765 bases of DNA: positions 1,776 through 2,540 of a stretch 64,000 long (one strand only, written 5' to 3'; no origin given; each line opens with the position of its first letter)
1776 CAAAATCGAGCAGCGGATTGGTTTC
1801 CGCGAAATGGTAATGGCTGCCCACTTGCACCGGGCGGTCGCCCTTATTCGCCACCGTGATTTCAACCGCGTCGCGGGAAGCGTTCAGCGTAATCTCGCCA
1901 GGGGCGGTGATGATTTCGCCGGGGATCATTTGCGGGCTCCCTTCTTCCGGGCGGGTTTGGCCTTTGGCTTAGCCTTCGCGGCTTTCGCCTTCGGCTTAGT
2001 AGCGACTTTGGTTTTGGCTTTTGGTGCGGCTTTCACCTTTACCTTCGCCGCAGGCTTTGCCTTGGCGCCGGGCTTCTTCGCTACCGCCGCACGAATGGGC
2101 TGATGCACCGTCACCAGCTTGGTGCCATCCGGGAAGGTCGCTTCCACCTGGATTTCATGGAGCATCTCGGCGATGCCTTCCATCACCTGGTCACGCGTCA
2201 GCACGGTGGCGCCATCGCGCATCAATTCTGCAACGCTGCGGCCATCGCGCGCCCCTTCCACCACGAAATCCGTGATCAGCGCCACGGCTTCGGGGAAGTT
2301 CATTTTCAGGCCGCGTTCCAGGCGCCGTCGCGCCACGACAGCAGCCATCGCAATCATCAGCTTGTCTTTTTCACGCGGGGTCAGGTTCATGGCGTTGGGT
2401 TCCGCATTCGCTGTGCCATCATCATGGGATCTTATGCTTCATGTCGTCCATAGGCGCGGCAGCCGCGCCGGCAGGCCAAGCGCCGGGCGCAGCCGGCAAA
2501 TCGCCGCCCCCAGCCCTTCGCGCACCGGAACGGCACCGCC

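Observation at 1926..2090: Urease gamma subunit fused to a histone-H1-like Lys/Ala/Pro tail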

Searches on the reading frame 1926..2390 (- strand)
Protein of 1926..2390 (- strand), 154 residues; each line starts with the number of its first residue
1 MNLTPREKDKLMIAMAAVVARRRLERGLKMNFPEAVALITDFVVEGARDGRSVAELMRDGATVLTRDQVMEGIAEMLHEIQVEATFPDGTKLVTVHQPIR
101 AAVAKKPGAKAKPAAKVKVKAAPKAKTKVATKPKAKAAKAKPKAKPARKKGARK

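Call 3: search_protein_families(library=pfam, proteins=[window:1926-2390:-])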
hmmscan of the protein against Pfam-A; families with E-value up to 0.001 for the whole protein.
window:1926-2390:- (154 aa): 1 family
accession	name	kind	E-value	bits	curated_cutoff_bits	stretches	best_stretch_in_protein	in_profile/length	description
PF00547.23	Urease_gamma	-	6.4e-46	155.2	23.9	1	1-99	1-99/99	Urease, gamma subunit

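Call 4: search_protein_families(library=ncbifam, proteins=[window:1926-2390:-])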
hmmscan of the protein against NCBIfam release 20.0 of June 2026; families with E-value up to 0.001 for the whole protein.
window:1926-2390:- (154 aa): 4 families
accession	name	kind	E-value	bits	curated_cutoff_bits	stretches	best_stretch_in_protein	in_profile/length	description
NF009712.0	PRK13241.1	equivalog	1.2e-50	169.6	123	1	1-100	1-100/100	urease subunit gamma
TIGR00193.1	urease_gam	equivalog_domain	1.1e-48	163.5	82.3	1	1-101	1-101/102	urease subunit gamma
NF009671.0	PRK13192.1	subfamily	3.7e-47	160.6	243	1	1-119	1-124/231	bifunctional urease subunit gamma/beta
NF010592.0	PRK13986.1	equivalog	1.6e-39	135.9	353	1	1-129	1-129/238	urease subunit alpha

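Call 5: find_homologous_proteins(query=window:1929-2390:-)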
Query window:1929-2390:- (154 aa): 8000 proteins with E <= 0.001 among 8000 candidates; the best 120 are listed.
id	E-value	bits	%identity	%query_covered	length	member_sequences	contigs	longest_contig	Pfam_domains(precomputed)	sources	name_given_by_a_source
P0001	2.4e-78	279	99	65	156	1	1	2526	PF00547.24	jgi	jgi:urease subunit gamma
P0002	6.3e-78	277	98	67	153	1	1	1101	PF00547.24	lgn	-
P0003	2.8e-77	275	99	65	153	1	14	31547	PF00547.24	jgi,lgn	jgi:urease subunit gamma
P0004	4.3e-77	275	96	67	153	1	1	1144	PF00547.24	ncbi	-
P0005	5.4e-77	274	98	65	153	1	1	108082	PF00547.24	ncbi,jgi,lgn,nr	ncbi:MAG: urease subunit gamma [Roseomonas sp.]|jgi:urease subunit gamma|nr:urease subunit gamma [Ro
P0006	5.4e-77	274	98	65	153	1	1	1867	PF00547.24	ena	-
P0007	9.6e-77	273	99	65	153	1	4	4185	PF00547.24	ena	-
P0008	1.5e-76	273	99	65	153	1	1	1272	PF00547.24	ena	-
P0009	1.9e-76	272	98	65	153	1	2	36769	PF00547.24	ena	-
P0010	3.6e-76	272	97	65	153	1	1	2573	PF00547.24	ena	-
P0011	6.5e-76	271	93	73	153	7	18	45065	PF00547.24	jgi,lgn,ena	jgi:urease subunit gamma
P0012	1.5e-75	270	98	65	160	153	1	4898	PF00547.24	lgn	-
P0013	4.0e-75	268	97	65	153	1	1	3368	PF00547.24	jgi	jgi:urease subunit gamma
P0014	7.3e-75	267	99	65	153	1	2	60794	PF00547.24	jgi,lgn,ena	jgi:urease subunit gamma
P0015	1.4e-74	266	98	65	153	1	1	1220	PF00547.24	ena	-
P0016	2.5e-74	266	96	69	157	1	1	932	PF00547.24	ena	-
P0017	4.6e-74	265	98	65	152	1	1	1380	PF00547.24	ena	-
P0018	5.2e-74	265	96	65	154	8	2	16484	PF00547.24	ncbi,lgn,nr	ncbi:MAG: urease subunit gamma [Roseomonas sp.]|nr:urease subunit gamma [Roseomonas sp.]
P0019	8.0e-74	264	97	67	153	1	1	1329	PF00547.24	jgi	jgi:urease subunit gamma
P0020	1.2e-73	263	97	65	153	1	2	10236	PF00547.24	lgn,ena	-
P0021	1.6e-73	263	96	69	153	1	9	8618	PF00547.24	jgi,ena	jgi:urease subunit gamma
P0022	3.0e-73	262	99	69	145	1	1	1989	PF00547.24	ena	-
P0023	3.4e-73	262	95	69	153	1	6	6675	PF00547.24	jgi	jgi:urease subunit gamma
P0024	3.9e-73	262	96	67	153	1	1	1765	PF00547.24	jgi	jgi:urease subunit gamma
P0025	4.6e-73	261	96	66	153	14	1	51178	PF00547.24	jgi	jgi:urease gamma subunit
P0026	4.6e-73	261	97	65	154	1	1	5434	PF00547.24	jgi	jgi:urease subunit gamma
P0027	5.1e-73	261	97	69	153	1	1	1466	PF00547.24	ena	-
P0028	7.0e-73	261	96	67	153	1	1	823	PF00547.24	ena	-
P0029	7.7e-73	261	97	65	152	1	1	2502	PF00547.24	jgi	jgi:urease subunit gamma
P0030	8.1e-73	261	97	65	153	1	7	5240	PF00547.24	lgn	-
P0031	8.5e-73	261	97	65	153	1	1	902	PF00547.24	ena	-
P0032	8.5e-73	261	97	65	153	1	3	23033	PF00547.24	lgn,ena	-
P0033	1.0e-72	260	98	65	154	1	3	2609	PF00547.24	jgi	jgi:urease subunit gamma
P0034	1.1e-72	260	99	65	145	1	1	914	PF00547.24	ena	-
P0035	1.8e-72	260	97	67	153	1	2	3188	PF00547.24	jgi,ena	-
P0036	2.2e-72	259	98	65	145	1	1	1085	PF00547.24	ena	-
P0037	2.2e-72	259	97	65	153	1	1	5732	PF00547.24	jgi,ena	jgi:urease subunit gamma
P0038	2.2e-72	259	97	65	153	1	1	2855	PF00547.24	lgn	-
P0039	3.1e-72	259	97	65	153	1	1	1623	PF00547.24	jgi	jgi:urease subunit gamma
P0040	3.5e-72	259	96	67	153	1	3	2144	PF00547.24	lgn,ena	-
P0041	3.7e-72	259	97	65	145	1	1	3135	PF00547.24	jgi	-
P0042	3.9e-72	258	96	67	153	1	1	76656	PF00547.24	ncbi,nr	ncbi:MAG: urease subunit gamma [Roseomonas sp.]|nr:urease subunit gamma [Roseomonas sp.]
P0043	4.6e-72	258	85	100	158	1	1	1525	PF00547.24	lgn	-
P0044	4.6e-72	258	98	69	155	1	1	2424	PF00547.24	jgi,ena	jgi:urease subunit gamma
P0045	5.0e-72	258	97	65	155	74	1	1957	PF00547.24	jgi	jgi:urease subunit gamma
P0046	5.5e-72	258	96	65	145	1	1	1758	PF00547.24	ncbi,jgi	jgi:urease subunit gamma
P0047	5.6e-72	258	97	65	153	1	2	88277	PF00547.24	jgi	jgi:urease gamma subunit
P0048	6.0e-72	258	97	69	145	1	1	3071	PF00547.24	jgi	jgi:urease subunit gamma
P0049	6.1e-72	258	96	67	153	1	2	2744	PF00547.24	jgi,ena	jgi:urease subunit gamma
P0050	6.4e-72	258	96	67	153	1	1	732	PF00547.24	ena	-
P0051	7.5e-72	258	96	65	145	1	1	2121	PF00547.24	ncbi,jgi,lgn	-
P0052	7.6e-72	258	95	67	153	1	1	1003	PF00547.24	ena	-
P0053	8.0e-72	257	98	65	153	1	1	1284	PF00547.24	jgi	jgi:urease subunit gamma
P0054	8.7e-72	257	97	65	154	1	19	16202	PF00547.24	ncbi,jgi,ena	jgi:urease subunit gamma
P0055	9.6e-72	257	98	65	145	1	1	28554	PF00547.24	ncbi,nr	ncbi:MAG: urease subunit gamma [Roseomonas sp.]|nr:urease subunit gamma [Roseomonas sp.]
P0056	1.1e-71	257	96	67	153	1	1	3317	PF00547.24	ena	-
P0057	1.1e-71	257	97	65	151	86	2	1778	PF00547.24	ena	-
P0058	1.1e-71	257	96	67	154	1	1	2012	PF00547.24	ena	-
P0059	1.1e-71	257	99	65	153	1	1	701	PF00547.24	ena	-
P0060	1.2e-71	257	98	65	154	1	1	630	PF00547.24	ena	-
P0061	1.2e-71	257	97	69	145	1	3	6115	PF00547.24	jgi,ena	jgi:urease subunit gamma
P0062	1.3e-71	257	97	65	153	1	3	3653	PF00547.24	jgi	jgi:urease subunit gamma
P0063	1.3e-71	257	95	67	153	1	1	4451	PF00547.24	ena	-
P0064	1.4e-71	257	98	65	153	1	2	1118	PF00547.24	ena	-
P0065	1.4e-71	257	99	65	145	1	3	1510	PF00547.24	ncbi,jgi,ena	jgi:urease subunit gamma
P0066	1.5e-71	257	97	65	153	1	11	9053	PF00547.24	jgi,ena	jgi:urease subunit gamma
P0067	1.5e-71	257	97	65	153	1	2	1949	PF00547.24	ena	-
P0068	1.6e-71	257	97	69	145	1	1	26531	PF00547.24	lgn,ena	-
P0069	1.6e-71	256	97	69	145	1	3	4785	PF00547.24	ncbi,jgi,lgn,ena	-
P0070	1.7e-71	256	96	67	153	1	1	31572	PF00547.24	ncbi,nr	ncbi:MAG: urease subunit gamma [Roseomonas sp.]|nr:urease subunit gamma [Roseomonas sp.]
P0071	1.9e-71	256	97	65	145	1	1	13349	PF00547.24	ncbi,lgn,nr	ncbi:MAG: urease subunit gamma [Roseomonas sp.]|nr:urease subunit gamma [Roseomonas sp.]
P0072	2.3e-71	256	96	67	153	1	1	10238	PF00547.24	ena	-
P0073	2.7e-71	256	97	65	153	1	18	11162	PF00547.24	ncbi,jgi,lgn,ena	jgi:urease subunit gamma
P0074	3.1e-71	256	96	69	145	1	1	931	PF00547.24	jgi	-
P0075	3.1e-71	256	97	65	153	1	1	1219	PF00547.24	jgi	jgi:urease subunit gamma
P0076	3.1e-71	256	98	65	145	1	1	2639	PF00547.24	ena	-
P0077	3.2e-71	255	96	69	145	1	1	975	PF00547.24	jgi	-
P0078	3.3e-71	255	97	65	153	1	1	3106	PF00547.24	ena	-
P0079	3.4e-71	255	98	65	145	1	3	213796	PF00547.24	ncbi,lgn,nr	ncbi:MAG: urease subunit gamma [Roseomonas sp.]|nr:urease subunit gamma [Roseomonas sp.] MCA3430150.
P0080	3.4e-71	255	97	65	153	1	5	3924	PF00547.24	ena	-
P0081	3.7e-71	255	98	65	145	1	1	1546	PF00547.24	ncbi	-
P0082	4.0e-71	255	97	69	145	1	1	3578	PF00547.24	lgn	-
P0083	4.3e-71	255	96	67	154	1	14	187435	PF00547.24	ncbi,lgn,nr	ncbi:MAG: urease subunit gamma [Roseomonas sp.]|nr:urease subunit gamma [Roseomonas sp.] MCA3325866.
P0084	4.4e-71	255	97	65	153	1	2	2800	PF00547.24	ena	-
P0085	4.4e-71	255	97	69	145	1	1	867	PF00547.24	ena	-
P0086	5.1e-71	255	96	65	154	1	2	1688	PF00547.24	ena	-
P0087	6.0e-71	255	96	65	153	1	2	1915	PF00547.24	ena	-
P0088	6.0e-71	255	96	65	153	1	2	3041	PF00547.24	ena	-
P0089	6.5e-71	255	97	65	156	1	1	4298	PF00547.24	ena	-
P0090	7.5e-71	254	94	71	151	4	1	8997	PF00547.24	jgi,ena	jgi:urease subunit gamma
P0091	7.8e-71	254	95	69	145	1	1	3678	PF00547.24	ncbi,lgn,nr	ncbi:MAG: urease subunit gamma [Roseomonas sp.]|nr:urease subunit gamma [Roseomonas sp.]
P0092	7.8e-71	254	96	69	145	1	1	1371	PF00547.24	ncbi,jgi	jgi:urease subunit gamma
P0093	7.9e-71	254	96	69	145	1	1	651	PF00547.24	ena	-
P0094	8.8e-71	254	97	65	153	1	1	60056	PF00547.24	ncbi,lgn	-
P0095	9.7e-71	254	95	67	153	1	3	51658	PF00547.24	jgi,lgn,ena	jgi:urease subunit gamma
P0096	1.1e-70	254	96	69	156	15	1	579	PF00547.24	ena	-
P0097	1.2e-70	254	95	74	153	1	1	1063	PF00547.24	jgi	jgi:urease subunit gamma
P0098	1.3e-70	254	96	69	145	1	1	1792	PF00547.24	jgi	-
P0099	1.5e-70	253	99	65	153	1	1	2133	PF00547.24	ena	-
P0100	1.6e-70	253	98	66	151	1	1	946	PF00547.24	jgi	jgi:urease subunit gamma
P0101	1.7e-70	253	96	65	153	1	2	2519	PF00547.24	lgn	-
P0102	1.9e-70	253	98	65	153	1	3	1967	PF00547.24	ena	-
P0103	1.9e-70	253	97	65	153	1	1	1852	PF00547.24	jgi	-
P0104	2.2e-70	253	98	65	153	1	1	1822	PF00547.24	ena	-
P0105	2.4e-70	253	95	67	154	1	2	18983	PF00547.24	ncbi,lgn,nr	ncbi:MAG: urease subunit gamma [Roseomonas sp.]|nr:urease subunit gamma [Roseomonas sp.] MCA3379573.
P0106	2.6e-70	253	96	65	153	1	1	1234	PF00547.24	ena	-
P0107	2.9e-70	252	96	69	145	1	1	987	PF00547.24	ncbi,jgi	jgi:urease subunit gamma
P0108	3.1e-70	252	95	67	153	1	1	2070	PF00547.24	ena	-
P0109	3.5e-70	252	97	67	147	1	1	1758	PF00547.24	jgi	jgi:urease subunit gamma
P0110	3.6e-70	252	97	65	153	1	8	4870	PF00547.24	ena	-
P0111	3.8e-70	252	98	65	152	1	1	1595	PF00547.24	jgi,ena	jgi:urease subunit gamma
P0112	4.0e-70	252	97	65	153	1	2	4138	PF00547.24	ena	-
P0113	4.2e-70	252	98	65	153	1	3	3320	PF00547.24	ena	-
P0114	4.3e-70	252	97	67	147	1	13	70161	PF00547.24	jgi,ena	jgi:urease subunit gamma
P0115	5.5e-70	252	98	69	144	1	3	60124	PF00547.24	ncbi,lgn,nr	ncbi:MAG: urease subunit gamma [Roseomonas sp.]|nr:urease subunit gamma [Roseomonas sp.] MCA3393541.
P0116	5.5e-70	252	97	67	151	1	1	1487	PF00547.24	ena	-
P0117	7.6e-70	251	97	65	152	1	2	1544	PF00547.24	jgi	jgi:urease subunit gamma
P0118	8.0e-70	251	96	65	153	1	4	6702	PF00547.24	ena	-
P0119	8.2e-70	251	97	65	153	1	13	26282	PF00547.24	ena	-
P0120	8.3e-70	251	96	67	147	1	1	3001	PF00547.24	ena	-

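Call 15: search_protein_representatives(protein=window:1929-2390:-)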
Query: 154 residues. Proteins with E-value up to 0.001 (for the whole library): 3664; up to 1e-10: 2124; up to 1e-30: 296. The best 150 are listed.
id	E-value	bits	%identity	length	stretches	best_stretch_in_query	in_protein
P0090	2.4e-71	254.3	93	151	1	1-154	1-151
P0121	2.0e-58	212.5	67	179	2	1-99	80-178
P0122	1.8e-57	209.3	77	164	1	1-149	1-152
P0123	2.3e-49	183.1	81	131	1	1-105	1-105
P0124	3.1e-49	182.7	85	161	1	1-111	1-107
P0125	6.7e-49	181.6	87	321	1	1-100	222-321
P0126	4.3e-48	179.0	86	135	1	1-100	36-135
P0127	9.9e-48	177.9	82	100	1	1-100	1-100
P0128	3.1e-47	176.2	81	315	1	1-102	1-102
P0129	1.0e-46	174.6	81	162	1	1-113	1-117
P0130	1.9e-46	173.7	80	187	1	1-103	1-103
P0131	2.3e-46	173.4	82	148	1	1-101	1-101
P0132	3.0e-46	173.1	83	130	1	1-100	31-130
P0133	3.3e-46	172.9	83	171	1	1-100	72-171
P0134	5.4e-46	172.2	80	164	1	1-100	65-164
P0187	2.5e-38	147.4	60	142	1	1-139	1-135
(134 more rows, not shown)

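Call 17: list_cluster_members(proteins=[P0122, P0187, window:1929-2390:-])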
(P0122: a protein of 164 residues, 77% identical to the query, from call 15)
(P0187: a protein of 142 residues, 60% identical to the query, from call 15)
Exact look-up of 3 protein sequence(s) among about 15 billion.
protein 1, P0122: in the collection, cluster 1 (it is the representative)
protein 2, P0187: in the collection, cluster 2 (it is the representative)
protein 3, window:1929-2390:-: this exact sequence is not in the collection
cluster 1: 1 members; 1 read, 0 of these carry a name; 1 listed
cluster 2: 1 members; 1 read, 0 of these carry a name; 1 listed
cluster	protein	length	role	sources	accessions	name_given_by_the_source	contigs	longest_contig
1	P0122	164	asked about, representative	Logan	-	-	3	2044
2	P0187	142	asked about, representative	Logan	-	-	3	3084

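Call 18: find_encoding_contigs(protein=P0122, flank=3000, max_places=3)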
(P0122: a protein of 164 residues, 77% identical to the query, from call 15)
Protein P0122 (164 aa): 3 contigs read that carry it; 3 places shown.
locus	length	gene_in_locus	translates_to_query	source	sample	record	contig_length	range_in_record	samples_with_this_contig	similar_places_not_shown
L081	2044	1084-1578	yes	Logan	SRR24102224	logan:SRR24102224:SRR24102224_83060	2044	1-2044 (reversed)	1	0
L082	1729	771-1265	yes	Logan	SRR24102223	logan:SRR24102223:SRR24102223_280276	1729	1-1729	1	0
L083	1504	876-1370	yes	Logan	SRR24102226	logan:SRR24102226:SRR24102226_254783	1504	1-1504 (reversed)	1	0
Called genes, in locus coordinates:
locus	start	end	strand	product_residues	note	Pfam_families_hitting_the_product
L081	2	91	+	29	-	?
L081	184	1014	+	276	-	PF01774:UreD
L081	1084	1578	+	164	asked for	PF00547:Urease_gamma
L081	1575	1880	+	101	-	PF00699:Urease_beta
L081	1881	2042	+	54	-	?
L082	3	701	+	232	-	?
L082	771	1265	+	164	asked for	PF00547:Urease_gamma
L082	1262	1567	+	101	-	PF00699:Urease_beta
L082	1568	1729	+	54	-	?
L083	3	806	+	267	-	?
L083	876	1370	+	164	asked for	PF00547:Urease_gamma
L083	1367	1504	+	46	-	?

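Call 19: find_encoding_contigs(protein=P0187, flank=3000, max_places=3)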
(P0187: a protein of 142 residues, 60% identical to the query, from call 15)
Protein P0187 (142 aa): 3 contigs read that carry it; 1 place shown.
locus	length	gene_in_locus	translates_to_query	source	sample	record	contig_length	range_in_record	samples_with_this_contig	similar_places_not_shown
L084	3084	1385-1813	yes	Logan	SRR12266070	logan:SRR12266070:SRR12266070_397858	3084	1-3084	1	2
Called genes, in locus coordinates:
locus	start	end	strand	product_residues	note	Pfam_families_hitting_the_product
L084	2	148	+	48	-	?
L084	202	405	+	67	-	-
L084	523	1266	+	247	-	PF01774:UreD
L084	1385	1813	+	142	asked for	PF00547:Urease_gamma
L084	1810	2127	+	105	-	PF00699:Urease_beta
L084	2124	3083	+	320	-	?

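Call 21: find_related_loci(query=window:1929-2390:-, collection=metagenome_contigs, flank=1500)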
Query window:1929-2390:- (154 aa) in metagenome_contigs; peptide patterns used: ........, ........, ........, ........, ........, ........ (x = any residue, [..] = any of these).
600 stretches matched a pattern (row limit reached: there are more); 227 encode a relative of the query (tblastn E <= 1e-3); the best 80 are kept; 80 distinct loci.
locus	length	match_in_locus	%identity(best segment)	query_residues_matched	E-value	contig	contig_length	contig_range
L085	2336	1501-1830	95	1-110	1e-68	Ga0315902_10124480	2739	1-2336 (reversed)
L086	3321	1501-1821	94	1-107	6e-65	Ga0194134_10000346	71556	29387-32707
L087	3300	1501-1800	97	1-100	5e-63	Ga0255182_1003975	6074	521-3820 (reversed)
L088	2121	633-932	96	1-100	1e-63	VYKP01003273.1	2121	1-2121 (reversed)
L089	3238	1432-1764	83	1-107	6e-61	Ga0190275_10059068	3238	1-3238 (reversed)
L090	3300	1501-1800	90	1-100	1e-60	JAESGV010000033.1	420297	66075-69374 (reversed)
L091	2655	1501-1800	86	1-100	9e-59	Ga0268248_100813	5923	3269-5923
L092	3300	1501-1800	89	1-100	8e-59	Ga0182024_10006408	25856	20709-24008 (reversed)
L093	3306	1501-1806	85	1-102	3e-58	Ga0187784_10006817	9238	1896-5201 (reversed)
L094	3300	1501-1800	88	1-100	4e-58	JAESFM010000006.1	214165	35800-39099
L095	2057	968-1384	68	1-137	7e-59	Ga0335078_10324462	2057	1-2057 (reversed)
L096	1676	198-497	87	1-100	2e-59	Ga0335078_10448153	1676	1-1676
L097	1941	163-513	76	1-118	4e-59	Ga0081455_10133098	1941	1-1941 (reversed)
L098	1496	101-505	67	1-125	6e-60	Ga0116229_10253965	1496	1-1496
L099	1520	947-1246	87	1-100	6e-60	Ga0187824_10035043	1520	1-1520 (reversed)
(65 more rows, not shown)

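Call 26: find_encoding_contigs(protein=P0079, flank=10000, max_places=2)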
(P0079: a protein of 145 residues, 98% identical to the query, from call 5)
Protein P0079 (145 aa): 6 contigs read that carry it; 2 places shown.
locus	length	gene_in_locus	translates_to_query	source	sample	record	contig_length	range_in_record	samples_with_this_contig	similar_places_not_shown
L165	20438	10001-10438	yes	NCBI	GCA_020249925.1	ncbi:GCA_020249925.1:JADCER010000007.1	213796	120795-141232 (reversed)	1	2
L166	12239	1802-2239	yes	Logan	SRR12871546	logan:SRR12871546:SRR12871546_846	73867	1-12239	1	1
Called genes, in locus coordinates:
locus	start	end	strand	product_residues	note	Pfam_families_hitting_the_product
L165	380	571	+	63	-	-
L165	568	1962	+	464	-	PF01425:Amidase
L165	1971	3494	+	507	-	PF13231:PMT_2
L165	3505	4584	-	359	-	PF01699:Na_Ca_ex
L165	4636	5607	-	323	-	PF03069:FmdA_AmdA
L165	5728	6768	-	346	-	PF01544:CorA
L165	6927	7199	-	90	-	PF02416:TatA_B_E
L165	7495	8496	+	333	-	PF03741:TerC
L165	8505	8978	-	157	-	PF04115:Ureidogly_lyase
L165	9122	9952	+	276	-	PF01774:UreD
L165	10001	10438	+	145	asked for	PF00547:Urease_gamma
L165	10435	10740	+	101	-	PF00699:Urease_beta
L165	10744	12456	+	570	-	PF00449:Urease_alpha, PF07969:Amidohydro_3 (faint), PF01979:Amidohydro_1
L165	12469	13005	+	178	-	PF02814:UreE_N, PF05194:UreE_C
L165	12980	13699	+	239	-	PF01730:UreF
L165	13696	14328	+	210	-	PF02492:cobW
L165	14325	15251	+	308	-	PF02737:3HCDH_N, PF00725:3HCDH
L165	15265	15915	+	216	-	PF00156:Pribosyltran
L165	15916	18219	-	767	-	PF11339:DUF3141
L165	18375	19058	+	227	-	PF07978:NIPSNAP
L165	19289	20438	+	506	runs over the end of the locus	PF00563:EAL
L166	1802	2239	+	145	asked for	PF00547:Urease_gamma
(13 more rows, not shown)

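Call 27: find_encoding_contigs(protein=P0083, flank=10000, max_places=2)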
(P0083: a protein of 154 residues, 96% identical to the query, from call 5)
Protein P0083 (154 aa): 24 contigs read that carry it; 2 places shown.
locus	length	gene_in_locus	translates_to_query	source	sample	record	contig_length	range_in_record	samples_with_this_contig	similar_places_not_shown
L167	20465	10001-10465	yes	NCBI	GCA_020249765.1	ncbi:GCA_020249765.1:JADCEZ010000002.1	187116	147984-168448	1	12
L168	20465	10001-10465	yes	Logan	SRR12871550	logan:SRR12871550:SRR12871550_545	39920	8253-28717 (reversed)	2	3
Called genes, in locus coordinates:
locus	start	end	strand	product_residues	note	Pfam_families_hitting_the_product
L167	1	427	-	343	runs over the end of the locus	PF00009:GTP_EFTU (faint), PF02492:cobW, PF03193:RsgA_GTPase (faint), PF07683:CobW_C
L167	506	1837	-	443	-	PF00202:Aminotran_3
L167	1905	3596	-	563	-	PF00501:AMP-binding, PF13193:AMP-binding_C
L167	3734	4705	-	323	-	PF03069:FmdA_AmdA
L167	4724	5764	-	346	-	PF01544:CorA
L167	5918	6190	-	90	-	PF02416:TatA_B_E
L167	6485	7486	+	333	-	PF03741:TerC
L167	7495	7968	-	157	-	PF04115:Ureidogly_lyase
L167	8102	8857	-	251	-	-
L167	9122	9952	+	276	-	PF01774:UreD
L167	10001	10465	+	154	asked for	PF00547:Urease_gamma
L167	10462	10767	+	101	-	PF00699:Urease_beta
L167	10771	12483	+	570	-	PF00449:Urease_alpha, PF07969:Amidohydro_3 (faint), PF01979:Amidohydro_1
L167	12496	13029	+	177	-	PF02814:UreE_N, PF05194:UreE_C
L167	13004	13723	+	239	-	PF01730:UreF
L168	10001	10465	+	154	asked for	PF00547:Urease_gamma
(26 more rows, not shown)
